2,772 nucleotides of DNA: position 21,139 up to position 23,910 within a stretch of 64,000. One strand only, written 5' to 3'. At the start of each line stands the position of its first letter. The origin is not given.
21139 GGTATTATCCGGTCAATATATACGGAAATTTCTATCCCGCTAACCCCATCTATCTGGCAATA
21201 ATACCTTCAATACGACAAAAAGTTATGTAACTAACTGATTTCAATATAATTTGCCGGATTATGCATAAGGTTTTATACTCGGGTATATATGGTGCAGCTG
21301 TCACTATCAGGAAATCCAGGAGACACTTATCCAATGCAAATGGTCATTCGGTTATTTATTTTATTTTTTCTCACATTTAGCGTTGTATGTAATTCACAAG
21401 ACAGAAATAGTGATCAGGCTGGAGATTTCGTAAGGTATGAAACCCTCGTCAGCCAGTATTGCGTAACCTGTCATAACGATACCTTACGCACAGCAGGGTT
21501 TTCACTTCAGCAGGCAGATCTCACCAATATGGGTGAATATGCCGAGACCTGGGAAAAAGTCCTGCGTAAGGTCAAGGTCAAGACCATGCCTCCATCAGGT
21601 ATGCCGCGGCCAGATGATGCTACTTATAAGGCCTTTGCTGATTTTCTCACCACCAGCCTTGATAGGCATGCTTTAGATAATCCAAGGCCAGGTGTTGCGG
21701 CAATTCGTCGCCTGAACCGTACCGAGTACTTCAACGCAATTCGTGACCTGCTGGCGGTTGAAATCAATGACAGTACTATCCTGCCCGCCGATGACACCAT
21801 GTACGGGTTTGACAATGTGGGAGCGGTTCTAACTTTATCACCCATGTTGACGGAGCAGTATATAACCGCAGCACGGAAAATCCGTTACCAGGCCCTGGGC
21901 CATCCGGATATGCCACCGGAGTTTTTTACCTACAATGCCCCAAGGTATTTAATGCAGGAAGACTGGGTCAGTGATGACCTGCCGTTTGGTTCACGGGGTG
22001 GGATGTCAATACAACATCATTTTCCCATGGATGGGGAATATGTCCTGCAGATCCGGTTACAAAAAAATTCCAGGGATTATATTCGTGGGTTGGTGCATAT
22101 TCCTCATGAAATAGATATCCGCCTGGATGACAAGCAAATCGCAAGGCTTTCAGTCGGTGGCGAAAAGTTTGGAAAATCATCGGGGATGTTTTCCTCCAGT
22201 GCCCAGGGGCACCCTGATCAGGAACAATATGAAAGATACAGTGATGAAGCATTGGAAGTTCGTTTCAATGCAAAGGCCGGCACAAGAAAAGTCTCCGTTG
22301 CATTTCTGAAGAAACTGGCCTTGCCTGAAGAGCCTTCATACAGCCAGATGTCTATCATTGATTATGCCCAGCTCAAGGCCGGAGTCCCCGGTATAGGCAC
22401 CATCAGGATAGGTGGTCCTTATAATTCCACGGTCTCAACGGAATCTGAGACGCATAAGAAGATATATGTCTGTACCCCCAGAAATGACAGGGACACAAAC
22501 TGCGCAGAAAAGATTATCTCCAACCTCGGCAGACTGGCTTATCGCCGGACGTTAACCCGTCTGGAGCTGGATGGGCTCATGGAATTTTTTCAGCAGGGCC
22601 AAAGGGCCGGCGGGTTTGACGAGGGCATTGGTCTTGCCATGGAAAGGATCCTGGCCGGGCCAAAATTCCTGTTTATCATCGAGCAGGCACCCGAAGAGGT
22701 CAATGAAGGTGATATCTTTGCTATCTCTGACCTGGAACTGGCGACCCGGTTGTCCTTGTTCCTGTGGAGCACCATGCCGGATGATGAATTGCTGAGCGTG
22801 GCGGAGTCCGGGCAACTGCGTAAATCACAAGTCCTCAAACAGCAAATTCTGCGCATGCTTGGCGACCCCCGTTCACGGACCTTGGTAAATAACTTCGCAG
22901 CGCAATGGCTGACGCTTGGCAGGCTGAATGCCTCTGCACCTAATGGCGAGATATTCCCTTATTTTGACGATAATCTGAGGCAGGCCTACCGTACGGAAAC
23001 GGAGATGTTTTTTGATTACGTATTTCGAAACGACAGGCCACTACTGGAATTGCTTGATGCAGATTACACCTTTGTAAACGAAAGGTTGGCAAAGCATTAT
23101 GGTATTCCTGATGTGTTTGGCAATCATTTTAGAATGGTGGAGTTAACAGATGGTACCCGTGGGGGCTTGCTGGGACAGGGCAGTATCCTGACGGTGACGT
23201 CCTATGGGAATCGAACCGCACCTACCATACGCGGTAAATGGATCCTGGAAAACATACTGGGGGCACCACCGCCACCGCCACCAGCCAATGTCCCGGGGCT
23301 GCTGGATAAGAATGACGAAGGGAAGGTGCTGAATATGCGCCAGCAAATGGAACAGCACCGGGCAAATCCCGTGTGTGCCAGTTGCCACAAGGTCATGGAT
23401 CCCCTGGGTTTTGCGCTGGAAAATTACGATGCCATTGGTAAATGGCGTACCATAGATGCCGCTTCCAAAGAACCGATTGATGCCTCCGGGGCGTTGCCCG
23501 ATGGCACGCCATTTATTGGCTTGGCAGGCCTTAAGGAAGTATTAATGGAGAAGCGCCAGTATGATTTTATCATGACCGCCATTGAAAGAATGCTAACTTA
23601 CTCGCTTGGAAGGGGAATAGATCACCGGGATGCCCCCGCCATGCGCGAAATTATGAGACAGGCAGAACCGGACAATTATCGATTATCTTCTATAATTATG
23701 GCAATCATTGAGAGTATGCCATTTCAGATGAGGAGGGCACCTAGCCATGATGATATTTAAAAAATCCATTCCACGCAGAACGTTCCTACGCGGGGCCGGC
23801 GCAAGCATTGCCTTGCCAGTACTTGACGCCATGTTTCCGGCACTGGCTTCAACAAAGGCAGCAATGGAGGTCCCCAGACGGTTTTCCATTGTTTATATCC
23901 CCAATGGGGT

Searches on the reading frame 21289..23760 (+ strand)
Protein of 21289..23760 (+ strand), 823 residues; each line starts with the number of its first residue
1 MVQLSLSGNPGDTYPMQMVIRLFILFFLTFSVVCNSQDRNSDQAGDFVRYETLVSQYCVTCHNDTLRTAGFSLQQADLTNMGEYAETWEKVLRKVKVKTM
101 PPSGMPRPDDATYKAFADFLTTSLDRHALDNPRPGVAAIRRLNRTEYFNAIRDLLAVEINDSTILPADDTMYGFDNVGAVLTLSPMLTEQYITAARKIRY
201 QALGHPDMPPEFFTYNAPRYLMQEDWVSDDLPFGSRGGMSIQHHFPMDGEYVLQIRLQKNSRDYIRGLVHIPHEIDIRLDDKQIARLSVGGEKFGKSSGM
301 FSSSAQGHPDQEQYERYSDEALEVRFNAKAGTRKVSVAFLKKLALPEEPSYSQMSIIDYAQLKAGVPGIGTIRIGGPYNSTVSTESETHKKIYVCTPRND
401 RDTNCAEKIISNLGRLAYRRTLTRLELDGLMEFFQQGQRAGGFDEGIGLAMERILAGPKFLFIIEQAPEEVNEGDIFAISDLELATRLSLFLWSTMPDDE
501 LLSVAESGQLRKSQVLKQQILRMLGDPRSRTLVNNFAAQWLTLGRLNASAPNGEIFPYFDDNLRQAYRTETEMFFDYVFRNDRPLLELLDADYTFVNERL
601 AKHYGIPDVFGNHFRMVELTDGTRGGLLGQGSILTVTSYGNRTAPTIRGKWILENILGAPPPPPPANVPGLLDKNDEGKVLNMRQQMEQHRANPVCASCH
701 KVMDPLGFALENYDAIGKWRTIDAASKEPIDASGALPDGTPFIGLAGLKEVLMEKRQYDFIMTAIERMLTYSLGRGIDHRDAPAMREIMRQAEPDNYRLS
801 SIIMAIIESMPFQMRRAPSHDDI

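Call 9: search_protein_families(library=pfam, proteins=[window:21289-23760:+], max_evalue=0.01)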
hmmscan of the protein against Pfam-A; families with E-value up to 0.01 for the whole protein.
window:21289-23760:+ (823 aa): 7 families
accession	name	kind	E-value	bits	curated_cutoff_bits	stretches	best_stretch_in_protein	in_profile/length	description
PF07631.16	PSD4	-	2.4e-47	161.1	23.3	1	479-606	1-128/128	Protein of unknown function (DUF1592)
PF07627.16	PSCyt3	-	4e-37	126.9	27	1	624-721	1-96/98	Protein of unknown function (DUF1588)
PF07626.16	PSD3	-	5.1e-22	78.6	23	1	140-202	1-63/65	Protein of unknown function (DUF1587)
PF07624.16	PSD2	-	1.9e-18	66.4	25.8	1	738-812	1-74/74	Protein of unknown function (DUF1585)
PF07637.16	PSD5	-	2.1e-15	57.2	34.2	1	405-465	1-62/62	Protein of unknown function (DUF1595)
PF13442.11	Cytochrome_CBB3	-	3.2e-07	31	27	1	51-120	7-68/68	Cytochrome C oxidase, cbb3-type, subunit III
PF07635.16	PSCyt1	-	0.00031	21.7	22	1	58-104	1-59/59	Planctomycete cytochrome C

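Call 19: find_homologous_proteins(query=window:21289-23760:+, max_evalue=1e-30)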
Query window:21289-23760:+ (823 aa): 7139 proteins with E <= 1e-30 among 8000 candidates; the best 120 are listed.
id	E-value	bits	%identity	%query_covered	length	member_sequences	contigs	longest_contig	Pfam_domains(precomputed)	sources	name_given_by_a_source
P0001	0.0e+0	1863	100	98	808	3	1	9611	PF07624.17,PF07627.17,PF07637.17,PF13442.12,PF07626.17,PF07631.17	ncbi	-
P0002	0.0e+0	1629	86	98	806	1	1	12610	PF07624.17,PF07627.17,PF07637.17,PF13442.12,PF07626.17,PF07631.17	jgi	jgi:hypothetical protein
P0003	0.0e+0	1625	87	97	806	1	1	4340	PF07624.17,PF07627.17,PF07637.17,PF13442.12,PF07626.17,PF07631.17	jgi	-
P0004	0.0e+0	1618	87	97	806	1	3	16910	PF07624.17,PF07627.17,PF07637.17,PF13442.12,PF07626.17,PF07631.17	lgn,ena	-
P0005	0.0e+0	1585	84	97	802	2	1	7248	PF07624.17,PF07627.17,PF07637.17,PF13442.12,PF07626.17,PF07631.17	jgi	jgi:hypothetical protein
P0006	0.0e+0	1575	84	97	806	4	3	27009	PF07624.17,PF07627.17,PF07637.17,PF13442.12,PF07626.17,PF07631.17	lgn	-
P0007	0.0e+0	1414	76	97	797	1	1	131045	PF07624.17,PF07627.17,PF07637.17,PF13442.12,PF07626.17,PF07631.17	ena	-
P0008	0.0e+0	1404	74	98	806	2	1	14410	PF07624.17,PF07627.17,PF07637.17,PF13442.12,PF07626.17,PF07631.17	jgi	jgi:hypothetical protein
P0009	0.0e+0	1398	73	98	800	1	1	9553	PF07624.17,PF07627.17,PF07637.17,PF07626.17,PF07631.17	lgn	-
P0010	0.0e+0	1386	73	97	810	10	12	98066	PF07624.17,PF07627.17,PF07637.17,PF07626.17,PF07631.17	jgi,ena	jgi:hypothetical protein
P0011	0.0e+0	1367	73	97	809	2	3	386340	PF07624.17,PF07627.17,PF07637.17,PF07626.17,PF07631.17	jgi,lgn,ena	-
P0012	0.0e+0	1356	73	97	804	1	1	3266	PF07624.17,PF07627.17,PF07637.17,PF13442.12,PF07626.17,PF07631.17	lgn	-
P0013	0.0e+0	1300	68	100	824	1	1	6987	PF07624.17,PF07627.17,PF07637.17,PF07626.17,PF07631.17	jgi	jgi:hypothetical protein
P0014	0.0e+0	1289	69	97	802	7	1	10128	PF07624.17,PF07627.17,PF07637.17,PF13442.12,PF07626.17,PF07631.17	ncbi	-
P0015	0.0e+0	1278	68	98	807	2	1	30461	PF07624.17,PF07627.17,PF07637.17,PF07626.17,PF07631.17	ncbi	-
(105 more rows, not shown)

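Call 20: find_encoding_contigs(protein=P0001, flank=10000, max_places=4)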
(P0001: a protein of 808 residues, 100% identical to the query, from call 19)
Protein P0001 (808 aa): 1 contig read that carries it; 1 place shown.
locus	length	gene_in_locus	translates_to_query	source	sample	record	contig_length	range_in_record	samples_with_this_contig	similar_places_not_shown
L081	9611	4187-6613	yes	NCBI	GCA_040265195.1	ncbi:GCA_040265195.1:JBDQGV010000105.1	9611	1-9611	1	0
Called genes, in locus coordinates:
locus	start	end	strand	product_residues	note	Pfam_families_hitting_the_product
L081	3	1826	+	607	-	?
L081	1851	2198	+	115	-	PF00535:Glycos_transf_2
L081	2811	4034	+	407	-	PF14907:NTP_transf_5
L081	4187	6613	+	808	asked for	PF13442:Cytochrome_CBB3 (faint), PF07626:PSD3, PF07637:PSD5, PF07631:PSD4, PF07627:PSCyt3, PF07624:PSD2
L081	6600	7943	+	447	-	PF07586:HXXSHH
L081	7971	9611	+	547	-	?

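Call 21: find_encoding_contigs(protein=P0006, flank=10000, max_places=4)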
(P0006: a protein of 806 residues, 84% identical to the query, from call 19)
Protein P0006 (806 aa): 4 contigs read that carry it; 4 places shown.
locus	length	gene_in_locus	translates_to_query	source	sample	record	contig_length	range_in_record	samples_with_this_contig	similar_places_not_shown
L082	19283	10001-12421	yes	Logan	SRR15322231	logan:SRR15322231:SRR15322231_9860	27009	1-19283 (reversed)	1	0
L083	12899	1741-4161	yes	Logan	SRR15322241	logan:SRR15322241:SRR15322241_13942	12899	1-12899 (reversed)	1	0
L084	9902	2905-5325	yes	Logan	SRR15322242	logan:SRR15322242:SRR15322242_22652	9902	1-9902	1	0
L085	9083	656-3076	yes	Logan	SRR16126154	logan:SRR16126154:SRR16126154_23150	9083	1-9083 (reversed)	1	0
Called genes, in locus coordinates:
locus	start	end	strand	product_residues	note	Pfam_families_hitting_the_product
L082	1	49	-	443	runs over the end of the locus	PF19577:DcaP, PF02530:Porin_2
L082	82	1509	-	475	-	PF19577:DcaP, PF02530:Porin_2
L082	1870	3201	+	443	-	PF00817:IMS, PF21999:IMS_HHH_1 (weak), PF11799:IMS_C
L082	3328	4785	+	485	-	-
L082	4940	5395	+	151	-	PF17784:Sulfotransfer_4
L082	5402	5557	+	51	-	PF17784:Sulfotransfer_4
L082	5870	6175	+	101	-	-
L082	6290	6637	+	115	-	PF00685:Sulfotransfer_1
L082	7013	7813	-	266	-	-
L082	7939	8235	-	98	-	-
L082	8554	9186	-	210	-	PF02586:SRAP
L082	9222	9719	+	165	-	PF12694:cpYpsA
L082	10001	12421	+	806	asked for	PF13442:Cytochrome_CBB3 (faint), PF07626:PSD3, PF07637:PSD5, PF07631:PSD4, PF07627:PSCyt3, PF07624:PSD2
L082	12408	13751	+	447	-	PF07586:HXXSHH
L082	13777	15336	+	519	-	PF12796:Ank_2, PF13637:Ank_4, PF00023:Ank (weak), PF13637:Ank_4 (weak), PF12796:Ank_2, PF00023:Ank (weak), PF12796:Ank_2, PF12796:Ank_2, +6 more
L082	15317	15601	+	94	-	-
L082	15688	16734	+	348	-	PF01594:AI-2E_transport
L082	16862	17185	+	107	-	-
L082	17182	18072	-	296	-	PF00448:SRP54 (weak), PF00485:PRK (weak)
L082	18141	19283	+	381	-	?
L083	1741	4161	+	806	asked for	PF13442:Cytochrome_CBB3 (faint), PF07626:PSD3, PF07637:PSD5, PF07631:PSD4, PF07627:PSCyt3, PF07624:PSD2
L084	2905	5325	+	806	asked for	PF13442:Cytochrome_CBB3 (faint), PF07626:PSD3, PF07637:PSD5, PF07631:PSD4, PF07627:PSCyt3, PF07624:PSD2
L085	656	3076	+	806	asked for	PF13442:Cytochrome_CBB3 (faint), PF07626:PSD3, PF07637:PSD5, PF07631:PSD4, PF07627:PSCyt3, PF07624:PSD2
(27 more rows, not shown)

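Call 22: find_encoding_contigs(protein=P0007, flank=10000, max_places=3)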
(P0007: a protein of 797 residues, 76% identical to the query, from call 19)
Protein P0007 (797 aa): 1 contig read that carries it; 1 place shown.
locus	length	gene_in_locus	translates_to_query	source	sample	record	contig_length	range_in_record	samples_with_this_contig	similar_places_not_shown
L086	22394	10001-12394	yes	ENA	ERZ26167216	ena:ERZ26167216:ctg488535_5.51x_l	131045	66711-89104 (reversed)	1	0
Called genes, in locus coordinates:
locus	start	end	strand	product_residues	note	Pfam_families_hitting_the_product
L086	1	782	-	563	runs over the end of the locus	PF00378:ECH_1, PF16113:ECH_2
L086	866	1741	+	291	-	PF01381:HTH_3, PF12844:HTH_19 (faint), PF13560:HTH_31, PF13238:AAA_18 (weak), PF13671:AAA_33 (weak), PF01202:SKI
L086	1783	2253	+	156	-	PF16155:PnbB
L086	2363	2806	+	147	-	PF00582:Usp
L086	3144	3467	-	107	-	-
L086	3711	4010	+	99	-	-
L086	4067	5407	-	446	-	PF19577:DcaP, PF02530:Porin_2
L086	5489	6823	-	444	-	PF19577:DcaP, PF02530:Porin_2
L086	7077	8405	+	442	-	PF00817:IMS, PF11799:IMS_C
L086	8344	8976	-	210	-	PF02586:SRAP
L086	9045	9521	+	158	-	PF12694:cpYpsA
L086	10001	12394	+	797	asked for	PF13442:Cytochrome_CBB3 (faint), PF07626:PSD3, PF07637:PSD5, PF07631:PSD4, PF07627:PSCyt3, PF07624:PSD2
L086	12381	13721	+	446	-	PF07586:HXXSHH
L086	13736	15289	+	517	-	PF12796:Ank_2, PF00023:Ank (weak), PF12796:Ank_2, PF00023:Ank (weak), PF12796:Ank_2, PF13637:Ank_4, PF12796:Ank_2, PF13857:Ank_5 (weak), +3 more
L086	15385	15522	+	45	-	-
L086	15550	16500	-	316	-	PF00485:PRK (weak)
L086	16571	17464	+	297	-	PF05114:MbnB_TglH_ChrH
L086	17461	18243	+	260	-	-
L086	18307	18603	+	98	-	PF01527:HTH_Tnp_1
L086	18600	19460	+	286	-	PF13276:HTH_21, PF00665:rve, PF13683:rve_3, PF13333:rve_2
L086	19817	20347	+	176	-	PF03417:AAT (weak), PF03577:Peptidase_C69 (weak)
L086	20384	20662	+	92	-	PF01527:HTH_Tnp_1, PF13384:HTH_23 (weak)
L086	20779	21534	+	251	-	PF13276:HTH_21, PF24764:rva_4 (faint), PF13358:DDE_3 (faint), PF00665:rve, PF13683:rve_3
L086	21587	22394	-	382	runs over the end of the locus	PF13384:HTH_23 (faint), PF13936:HTH_38, PF13565:HTH_32 (weak), PF00665:rve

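Call 26: find_encoding_contigs(protein=P0014, flank=10000, max_places=3)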
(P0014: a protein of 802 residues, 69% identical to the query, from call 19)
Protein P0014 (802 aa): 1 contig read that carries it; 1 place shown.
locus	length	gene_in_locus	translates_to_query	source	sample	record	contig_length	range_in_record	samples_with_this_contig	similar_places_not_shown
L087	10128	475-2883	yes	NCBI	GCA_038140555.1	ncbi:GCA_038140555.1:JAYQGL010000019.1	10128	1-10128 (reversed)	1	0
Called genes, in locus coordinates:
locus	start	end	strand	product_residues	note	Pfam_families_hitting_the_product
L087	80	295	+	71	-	PF01262:AlaDh_PNT_C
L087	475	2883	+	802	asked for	PF13442:Cytochrome_CBB3 (faint), PF07626:PSD3, PF07637:PSD5, PF07631:PSD4, PF07627:PSCyt3, PF07624:PSD2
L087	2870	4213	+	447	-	PF07586:HXXSHH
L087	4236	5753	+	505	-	PF12796:Ank_2, PF13637:Ank_4, PF00023:Ank, PF12796:Ank_2, PF13637:Ank_4 (weak), PF00023:Ank (weak), PF12796:Ank_2, PF12796:Ank_2, +6 more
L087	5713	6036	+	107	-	-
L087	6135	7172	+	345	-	PF01594:AI-2E_transport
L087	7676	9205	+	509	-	PF01425:Amidase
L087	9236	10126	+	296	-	PF05114:MbnB_TglH_ChrH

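Call 27: find_encoding_contigs(protein=P0004, flank=10000, max_places=3)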
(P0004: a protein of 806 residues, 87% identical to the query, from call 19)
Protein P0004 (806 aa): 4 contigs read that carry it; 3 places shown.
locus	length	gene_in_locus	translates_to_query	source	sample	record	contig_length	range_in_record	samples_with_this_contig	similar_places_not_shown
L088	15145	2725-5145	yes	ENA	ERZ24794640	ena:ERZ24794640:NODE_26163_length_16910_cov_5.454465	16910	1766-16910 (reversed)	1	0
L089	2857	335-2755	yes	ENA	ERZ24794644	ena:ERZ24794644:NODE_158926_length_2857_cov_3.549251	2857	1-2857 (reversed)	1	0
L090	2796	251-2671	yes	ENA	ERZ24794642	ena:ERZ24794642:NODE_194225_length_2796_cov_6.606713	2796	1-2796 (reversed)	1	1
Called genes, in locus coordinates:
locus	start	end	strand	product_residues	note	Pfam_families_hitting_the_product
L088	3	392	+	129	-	?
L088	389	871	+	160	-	PF12694:cpYpsA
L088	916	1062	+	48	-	-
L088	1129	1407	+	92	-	-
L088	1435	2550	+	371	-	PF05222:AlaDh_PNT_N, PF01262:AlaDh_PNT_C, PF02826:2-Hacid_dh_C (weak)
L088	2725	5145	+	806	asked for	PF13442:Cytochrome_CBB3 (faint), PF07626:PSD3, PF07637:PSD5, PF07631:PSD4, PF07627:PSCyt3, PF07624:PSD2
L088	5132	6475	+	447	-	PF07586:HXXSHH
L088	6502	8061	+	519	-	PF12796:Ank_2, PF13637:Ank_4, PF00023:Ank, PF12796:Ank_2, PF00023:Ank, PF12796:Ank_2, PF13637:Ank_4, PF12796:Ank_2, +6 more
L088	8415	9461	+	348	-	PF01594:AI-2E_transport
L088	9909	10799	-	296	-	PF00485:PRK (weak)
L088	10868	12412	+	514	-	PF01425:Amidase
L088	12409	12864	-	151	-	PF00582:Usp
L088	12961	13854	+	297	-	PF05114:MbnB_TglH_ChrH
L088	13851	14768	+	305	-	-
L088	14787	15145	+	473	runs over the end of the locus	-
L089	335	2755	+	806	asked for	PF13442:Cytochrome_CBB3 (faint), PF07626:PSD3, PF07637:PSD5, PF07631:PSD4, PF07627:PSCyt3, PF07624:PSD2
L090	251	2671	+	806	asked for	PF13442:Cytochrome_CBB3 (faint), PF07626:PSD3, PF07637:PSD5, PF07631:PSD4, PF07627:PSCyt3, PF07624:PSD2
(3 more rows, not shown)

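Call 28: find_encoding_contigs(protein=P0011, flank=10000, max_places=2)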
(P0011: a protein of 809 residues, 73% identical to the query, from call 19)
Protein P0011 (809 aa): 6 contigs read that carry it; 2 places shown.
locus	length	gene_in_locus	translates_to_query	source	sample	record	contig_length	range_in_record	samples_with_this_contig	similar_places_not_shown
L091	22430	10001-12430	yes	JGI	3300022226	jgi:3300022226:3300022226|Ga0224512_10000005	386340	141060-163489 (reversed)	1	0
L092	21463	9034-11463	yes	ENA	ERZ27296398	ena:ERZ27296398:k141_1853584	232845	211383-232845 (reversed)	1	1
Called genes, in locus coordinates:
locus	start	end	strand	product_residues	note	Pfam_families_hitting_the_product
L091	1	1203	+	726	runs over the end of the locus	PF19313:DUF5916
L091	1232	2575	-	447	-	PF01321:Creatinase_N (weak), PF00557:Peptidase_M24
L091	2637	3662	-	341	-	PF09084:NMT1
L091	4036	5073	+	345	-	-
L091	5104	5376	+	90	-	PF01169:GDT1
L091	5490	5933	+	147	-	-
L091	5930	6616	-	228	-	-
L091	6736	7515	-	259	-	-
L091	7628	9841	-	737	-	PF06452:CBM9_1 (weak), PF19313:DUF5916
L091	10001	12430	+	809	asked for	PF07626:PSD3, PF07637:PSD5, PF07631:PSD4, PF07627:PSCyt3, PF07624:PSD2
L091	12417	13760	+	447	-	PF07586:HXXSHH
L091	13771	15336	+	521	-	PF12796:Ank_2, PF13637:Ank_4, PF00023:Ank (weak), PF12796:Ank_2, PF00023:Ank (weak), PF12796:Ank_2, PF13857:Ank_5 (weak), PF00023:Ank (weak), +2 more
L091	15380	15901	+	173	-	PF13442:Cytochrome_CBB3, PF00034:Cytochrom_C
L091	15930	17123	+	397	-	PF00174:Oxidored_molyb, PF03404:Mo-co_dimer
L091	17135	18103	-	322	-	PF00106:adh_short, PF13561:adh_short_C2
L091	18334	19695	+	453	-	-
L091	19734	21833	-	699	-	PF07715:Plug (weak), PF00593:TonB_dep_Rec_b-barrel, PF14905:OMP_b-brl_3 (faint)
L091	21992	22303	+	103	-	-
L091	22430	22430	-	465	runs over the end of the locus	PF03972:MmgE_PrpD_N, PF19305:MmgE_PrpD_C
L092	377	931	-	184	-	PF01209:Ubie_methyltran, PF00398:RrnaAD (weak), PF01135:PCMT, PF02390:Methyltransf_4 (weak), PF13847:Methyltransf_31, PF08241:Methyltransf_11, PF08242:Methyltransf_12, PF13649:Methyltransf_25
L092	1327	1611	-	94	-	-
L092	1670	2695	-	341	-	PF09084:NMT1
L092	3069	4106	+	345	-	-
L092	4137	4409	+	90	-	PF01169:GDT1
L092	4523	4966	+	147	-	-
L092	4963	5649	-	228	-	-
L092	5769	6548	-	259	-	-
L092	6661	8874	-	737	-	PF06452:CBM9_1 (weak), PF19313:DUF5916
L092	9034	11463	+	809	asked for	PF07626:PSD3, PF07637:PSD5, PF07631:PSD4, PF07627:PSCyt3, PF07624:PSD2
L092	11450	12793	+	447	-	PF07586:HXXSHH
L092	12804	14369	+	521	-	PF12796:Ank_2, PF13637:Ank_4, PF00023:Ank (weak), PF12796:Ank_2, PF00023:Ank (weak), PF12796:Ank_2, PF13857:Ank_5 (weak), PF00023:Ank (weak), +2 more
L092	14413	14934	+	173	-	PF13442:Cytochrome_CBB3, PF00034:Cytochrom_C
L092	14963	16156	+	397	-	PF00174:Oxidored_molyb, PF03404:Mo-co_dimer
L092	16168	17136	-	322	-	PF00106:adh_short, PF13561:adh_short_C2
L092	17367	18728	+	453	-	-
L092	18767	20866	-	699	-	PF07715:Plug (weak), PF00593:TonB_dep_Rec_b-barrel, PF14905:OMP_b-brl_3 (faint)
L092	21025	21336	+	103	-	-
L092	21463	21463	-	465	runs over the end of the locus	PF03972:MmgE_PrpD_N, PF19305:MmgE_PrpD_C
